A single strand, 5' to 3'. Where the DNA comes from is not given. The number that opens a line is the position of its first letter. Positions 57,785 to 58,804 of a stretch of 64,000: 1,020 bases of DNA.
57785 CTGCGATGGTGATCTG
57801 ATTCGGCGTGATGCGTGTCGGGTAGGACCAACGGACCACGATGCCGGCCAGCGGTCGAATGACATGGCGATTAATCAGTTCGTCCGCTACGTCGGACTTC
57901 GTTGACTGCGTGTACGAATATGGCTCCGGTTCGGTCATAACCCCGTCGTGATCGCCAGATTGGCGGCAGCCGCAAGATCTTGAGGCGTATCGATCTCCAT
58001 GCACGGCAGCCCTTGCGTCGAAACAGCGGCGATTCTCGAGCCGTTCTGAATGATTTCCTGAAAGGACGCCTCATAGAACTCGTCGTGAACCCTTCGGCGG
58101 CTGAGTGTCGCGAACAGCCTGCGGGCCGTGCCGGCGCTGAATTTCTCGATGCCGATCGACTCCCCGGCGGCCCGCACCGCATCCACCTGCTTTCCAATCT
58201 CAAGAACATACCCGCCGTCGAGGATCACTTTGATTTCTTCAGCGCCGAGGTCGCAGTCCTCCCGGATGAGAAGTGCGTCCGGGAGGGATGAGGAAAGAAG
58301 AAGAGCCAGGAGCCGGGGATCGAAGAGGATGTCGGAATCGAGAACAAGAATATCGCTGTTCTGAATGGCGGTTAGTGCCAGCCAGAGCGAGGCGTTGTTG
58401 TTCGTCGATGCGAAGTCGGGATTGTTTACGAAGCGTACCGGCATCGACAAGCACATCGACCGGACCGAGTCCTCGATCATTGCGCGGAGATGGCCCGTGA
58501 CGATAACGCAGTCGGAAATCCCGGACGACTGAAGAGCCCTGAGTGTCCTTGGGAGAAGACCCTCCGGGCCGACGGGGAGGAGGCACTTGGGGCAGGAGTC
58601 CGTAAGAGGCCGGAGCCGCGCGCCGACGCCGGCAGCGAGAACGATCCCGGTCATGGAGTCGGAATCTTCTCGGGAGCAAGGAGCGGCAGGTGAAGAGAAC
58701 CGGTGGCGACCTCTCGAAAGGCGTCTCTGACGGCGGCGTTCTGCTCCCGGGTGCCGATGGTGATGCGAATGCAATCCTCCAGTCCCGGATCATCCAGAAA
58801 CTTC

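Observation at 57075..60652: Coupled four-gene operon predicted to build and transfer a CDP-activated amino-alcohol phosphate (candidate bacterial Kennedy-type head-group pathway)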

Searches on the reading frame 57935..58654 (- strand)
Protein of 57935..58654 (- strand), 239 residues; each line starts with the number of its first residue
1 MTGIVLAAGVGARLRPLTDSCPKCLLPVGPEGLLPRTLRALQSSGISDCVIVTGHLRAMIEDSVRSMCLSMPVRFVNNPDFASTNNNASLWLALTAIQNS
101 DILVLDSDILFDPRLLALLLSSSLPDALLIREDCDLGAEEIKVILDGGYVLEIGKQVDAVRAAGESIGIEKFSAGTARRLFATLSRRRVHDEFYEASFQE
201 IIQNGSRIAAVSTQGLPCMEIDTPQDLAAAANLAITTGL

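Call 4: search_protein_families(library=pfam, proteins=[window:57935-58654:-], max_evalue=0.01)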
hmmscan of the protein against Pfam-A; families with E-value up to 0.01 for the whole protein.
window:57935-58654:- (239 aa): 3 families
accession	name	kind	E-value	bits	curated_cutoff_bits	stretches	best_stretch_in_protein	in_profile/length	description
PF12804.13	NTP_transf_3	-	9.2e-14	52.4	27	1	3-123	1-111/160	MobA-like NTP transferase domain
PF00483.29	NTP_transferase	-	6.6e-12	46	21.2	1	3-117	2-119/245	Nucleotidyl transferase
PF01128.25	IspD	-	9e-05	22.8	27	1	3-105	3-96/221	2-C-methyl-D-erythritol 4-phosphate cytidylyltransferase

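Call 5: search_protein_families(library=ncbifam, proteins=[window:57935-58654:-], max_evalue=0.01)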
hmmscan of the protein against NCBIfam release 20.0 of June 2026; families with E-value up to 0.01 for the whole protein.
window:57935-58654:- (239 aa): 30 families (the best 25 are shown)
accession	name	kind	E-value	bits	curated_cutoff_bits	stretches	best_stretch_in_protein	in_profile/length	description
TIGR03992.1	Arch_glmU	subfamily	5.2e-19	68.4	292.1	1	1-233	1-226/393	bifunctional sugar-1-phosphate nucleotidylyltransferase/acetyltransferase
NF041135.1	IPPtranDIPPsyn_Thcocales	equivalog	5.7e-18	65.1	580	1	1-237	1-220/419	bifunctional L-myo-inositol-1-phosphate cytidylyltransferase/CDP-L-myo-inositol myo-inositolphosphotransferase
NF045761.1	NAMPUrTaseMurU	equivalog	2.5e-16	60.2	250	1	1-114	1-113/226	N-acetylmuramate alpha-1-phosphate uridylyltransferase MurU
NF041313.1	UDPGP_AglF_Halo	equivalog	4e-16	59.2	400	1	1-230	1-230/234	UTP--glucose-1-phosphate uridylyltransferase AglF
NF038362.1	Sden_1164_fam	equivalog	5.6e-10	39.1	300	1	3-179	4-191/266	Sden_1164 family protein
NF045665.1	NTPtran_DVU1551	equivalog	1.3e-09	37.6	315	1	2-98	2-88/359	DVU_1551 family NTP transferase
NF041173.1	Sug_nt_acttase_Thmprot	equivalog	1.7e-09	37.1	600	1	1-119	1-116/405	bifunctional sugar-1-phosphate nucleotidylyltransferase/acetyltransferase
TIGR01208.1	rmlA_long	equivalog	6.7e-09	35.1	320.25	1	3-77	2-78/353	glucose-1-phosphate thymidylyltransferase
NF052502.1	man1P_GTase_Rv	exception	1.1e-08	34.3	440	1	3-119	3-118/352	mannose-1-phosphate guanylyltransferase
NF049965.1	GlMnHpPGnyltfHddC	equivalog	3.2e-08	33.5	300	1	1-123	1-120/221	D-glycero-D-manno-heptose 1-phosphate guanosyltransferase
NF010933.0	PRK14353.1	equivalog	3.5e-08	32.5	505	1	2-232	7-240/453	bifunctional UDP-N-acetylglucosamine diphosphorylase/glucosamine-1-phosphate N-acetyltransferase GlmU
NF045697.1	MurNAcPUrMurU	equivalog_domain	1.6e-07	31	370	1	4-61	1-58/229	N-acetylmuramate alpha-1-phosphate uridylyltransferase MurU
TIGR01173.1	glmU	equivalog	1.6e-06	27.2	366.85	1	4-195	4-195/452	bifunctional UDP-N-acetylglucosamine diphosphorylase/glucosamine-1-phosphate N-acetyltransferase GlmU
TIGR01099.1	galU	equivalog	5.2e-06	26.2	326.8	1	4-63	5-64/261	UTP--glucose-1-phosphate uridylyltransferase GalU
NF053639.1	Mfer334_fam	equivalog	1.2e-05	25.2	260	1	4-107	3-109/209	pseudomurein biosynthesis protein PmurB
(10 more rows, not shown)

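Call 13: search_solved_structures(query=window:57935-58654:-, max_evalue=0.001)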
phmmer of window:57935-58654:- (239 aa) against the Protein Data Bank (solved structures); distinct sequences matched with E-value up to 0.001: 19.
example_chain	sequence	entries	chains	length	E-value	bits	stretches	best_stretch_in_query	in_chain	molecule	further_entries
1jyk_A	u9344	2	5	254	1.6e-16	63.7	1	3-227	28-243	CTP:phosphocholine Cytidylyltransferase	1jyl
6pd1_A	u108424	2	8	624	1e-12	51.3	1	3-198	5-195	Nucleotidyl transferase/aminotransferase, class V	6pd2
4y7t_A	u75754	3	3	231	2.5e-09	40.2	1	2-113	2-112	Nucleotidyl transferase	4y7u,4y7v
9y3p_I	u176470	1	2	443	1e-06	31.7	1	3-116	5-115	Translation initiation factor eIF2B subunit gamma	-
6caj_J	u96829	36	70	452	1e-06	31.6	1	3-116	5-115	Translation initiation factor eIF-2B subunit gamma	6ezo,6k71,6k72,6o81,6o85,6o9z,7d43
8hhd_A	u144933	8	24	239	4.4e-06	29.6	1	2-118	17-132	Nucleotidyl transferase | N-acetylmuramate alpha-1-phosphate uridylyltransferase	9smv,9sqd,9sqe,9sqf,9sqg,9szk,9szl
6plj_A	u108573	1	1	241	6e-06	29.1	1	3-93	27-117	nucleotidyl transferase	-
7d72_K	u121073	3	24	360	1.2e-05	28.1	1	2-114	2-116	Mannose-1-phosphate guanyltransferase beta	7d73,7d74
7whr_B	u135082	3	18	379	2.9e-05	26.9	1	2-110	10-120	Nucleotidyl transferase family protein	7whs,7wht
3hl3_A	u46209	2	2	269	3.5e-05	26.6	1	1-55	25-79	Glucose-1-phosphate thymidylyltransferase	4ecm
9o90_A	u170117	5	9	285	4.3e-05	26.3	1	7-63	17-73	UTP--glucose-1-phosphate uridylyltransferase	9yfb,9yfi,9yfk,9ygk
7o2n_A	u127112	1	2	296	6.8e-05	25.7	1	4-64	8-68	Probable UTP--glucose-1-phosphate uridylyltransferase YngB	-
7b1r_A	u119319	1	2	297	6.9e-05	25.7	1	4-64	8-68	Probable UTP--glucose-1-phosphate uridylyltransferase YngB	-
5j49_A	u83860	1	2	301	0.00018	24.3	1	6-63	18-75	UTP--glucose-1-phosphate uridylyltransferase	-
5z09_A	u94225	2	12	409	0.00022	24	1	2-67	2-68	Dual sugar-1-phosphate nucleotidylyltransferase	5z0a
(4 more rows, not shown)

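Call 33: search_solved_structures(query=window:57935-58654:-, max_evalue=1e-8, show_alignments=3)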
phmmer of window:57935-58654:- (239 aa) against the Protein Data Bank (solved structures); distinct sequences matched with E-value up to 1e-8: 3.
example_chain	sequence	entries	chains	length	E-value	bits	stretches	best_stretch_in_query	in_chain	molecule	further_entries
1jyk_A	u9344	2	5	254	1.6e-16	63.7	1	3-227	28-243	CTP:phosphocholine Cytidylyltransferase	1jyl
6pd1_A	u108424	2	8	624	1e-12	51.3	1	3-198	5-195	Nucleotidyl transferase/aminotransferase, class V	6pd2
4y7t_A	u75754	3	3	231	2.5e-09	40.2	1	2-113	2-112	Nucleotidyl transferase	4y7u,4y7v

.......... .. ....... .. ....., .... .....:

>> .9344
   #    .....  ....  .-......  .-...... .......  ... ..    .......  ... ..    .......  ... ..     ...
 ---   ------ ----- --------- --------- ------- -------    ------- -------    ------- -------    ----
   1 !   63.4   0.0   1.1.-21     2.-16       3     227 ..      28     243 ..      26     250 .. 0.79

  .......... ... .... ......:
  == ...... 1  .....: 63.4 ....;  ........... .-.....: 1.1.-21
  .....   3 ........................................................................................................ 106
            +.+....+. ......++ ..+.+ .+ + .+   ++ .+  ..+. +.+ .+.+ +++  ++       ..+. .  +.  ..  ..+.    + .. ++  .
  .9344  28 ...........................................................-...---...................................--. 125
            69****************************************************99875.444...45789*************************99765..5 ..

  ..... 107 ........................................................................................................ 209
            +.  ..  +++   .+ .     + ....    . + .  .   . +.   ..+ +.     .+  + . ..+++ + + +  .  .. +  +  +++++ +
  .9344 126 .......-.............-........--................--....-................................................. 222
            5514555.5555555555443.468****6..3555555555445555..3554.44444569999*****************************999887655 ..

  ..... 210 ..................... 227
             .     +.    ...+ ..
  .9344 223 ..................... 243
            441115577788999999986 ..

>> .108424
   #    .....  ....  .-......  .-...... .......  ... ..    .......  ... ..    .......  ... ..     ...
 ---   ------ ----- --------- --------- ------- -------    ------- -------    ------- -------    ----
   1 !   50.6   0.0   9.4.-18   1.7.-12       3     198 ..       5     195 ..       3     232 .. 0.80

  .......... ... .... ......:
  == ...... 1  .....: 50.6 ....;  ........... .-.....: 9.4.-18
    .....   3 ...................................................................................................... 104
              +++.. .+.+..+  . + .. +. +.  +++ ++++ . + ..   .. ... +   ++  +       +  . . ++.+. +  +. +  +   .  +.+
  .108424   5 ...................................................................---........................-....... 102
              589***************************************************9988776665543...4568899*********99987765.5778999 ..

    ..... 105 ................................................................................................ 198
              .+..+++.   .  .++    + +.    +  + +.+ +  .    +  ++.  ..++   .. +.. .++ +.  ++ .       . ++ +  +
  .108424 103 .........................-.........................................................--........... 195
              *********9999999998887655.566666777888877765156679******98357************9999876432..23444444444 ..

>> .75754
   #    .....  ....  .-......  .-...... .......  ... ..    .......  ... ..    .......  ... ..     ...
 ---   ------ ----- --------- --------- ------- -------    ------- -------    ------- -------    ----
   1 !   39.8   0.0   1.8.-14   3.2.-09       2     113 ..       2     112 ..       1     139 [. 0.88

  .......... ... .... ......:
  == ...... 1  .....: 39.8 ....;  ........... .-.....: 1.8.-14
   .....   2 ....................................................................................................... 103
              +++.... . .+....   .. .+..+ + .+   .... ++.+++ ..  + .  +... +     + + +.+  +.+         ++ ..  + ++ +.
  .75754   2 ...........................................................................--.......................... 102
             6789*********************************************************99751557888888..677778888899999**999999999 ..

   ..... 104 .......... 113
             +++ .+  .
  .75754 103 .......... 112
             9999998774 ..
